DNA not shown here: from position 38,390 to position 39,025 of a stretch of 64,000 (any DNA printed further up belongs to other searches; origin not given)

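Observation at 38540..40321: HTH-HTH fused to a catalytically dead, cysteine-less aconitase/LeuC-like domain (possible ligand-sensing regulator)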

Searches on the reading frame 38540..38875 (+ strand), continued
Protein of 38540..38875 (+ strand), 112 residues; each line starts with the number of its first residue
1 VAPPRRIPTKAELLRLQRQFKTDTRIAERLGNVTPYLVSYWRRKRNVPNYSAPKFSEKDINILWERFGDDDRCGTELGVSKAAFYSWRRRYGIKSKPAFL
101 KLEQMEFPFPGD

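Call 61: search_protein_families(library=pfam, alignment_id=A2, max_evalue=1)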
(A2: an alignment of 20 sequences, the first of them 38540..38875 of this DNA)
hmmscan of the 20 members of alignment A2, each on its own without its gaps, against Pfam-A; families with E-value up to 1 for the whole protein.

A. member 1, window:38540-38875:+ (112 aa): 6 families
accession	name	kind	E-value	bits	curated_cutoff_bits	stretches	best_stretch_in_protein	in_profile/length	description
PF13384.12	HTH_23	-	0.0004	20.6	24.6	1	76-91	26-41/50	Homeodomain-like domain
PF01527.26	HTH_Tnp_1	-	0.0047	17.6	24.1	1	76-102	32-60/75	Transposase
PF14549.12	P22_Cro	-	0.025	14.8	30.2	0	66-87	8-29/60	DNA-binding transcriptional regulator Cro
PF06056.18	Terminase_5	-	0.12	12.8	20.3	0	75-95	21-41/58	Putative ATPase subunit of terminase (gpP-like)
PF13518.12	HTH_28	-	0.13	12.9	25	1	75-92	20-37/52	Helix-turn-helix domain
PF16087.11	DUF4817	-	0.44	10.7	22.6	0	80-97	19-36/55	Helix-turn-helix domain (DUF4817)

B. families by the number of members that match (of 20 scanned): 21 families
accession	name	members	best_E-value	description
PF01527.26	HTH_Tnp_1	20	7e-06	Transposase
PF13384.12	HTH_23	19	2.7e-05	Homeodomain-like domain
PF13518.12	HTH_28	11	0.00023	Helix-turn-helix domain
PF18024.7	HTH_50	9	0.015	Helix-turn-helix domain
PF07022.19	Phage_CI_repr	7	0.0041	Bacteriophage CI repressor helix-turn-helix domain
PF14549.12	P22_Cro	5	0.013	DNA-binding transcriptional regulator Cro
PF06056.18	Terminase_5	4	0.021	Putative ATPase subunit of terminase (gpP-like)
PF16087.11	DUF4817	4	0.053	Helix-turn-helix domain (DUF4817)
PF15943.11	YdaS_toxin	2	0.0013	Bacterial toxin YdaS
PF12728.13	HTH_17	2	0.033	Helix-turn-helix domain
PF00046.35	Homeodomain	2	0.079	Homeodomain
PF13551.12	HTH_29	2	0.1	Winged helix-turn helix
PF09634.15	DUF2025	1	0.017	Protein of unknown function (DUF2025)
PF06114.19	Peptidase_M78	1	0.02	IrrE N-terminal-like domain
PF07637.16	PSD5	1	0.037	Protein of unknown function (DUF1595)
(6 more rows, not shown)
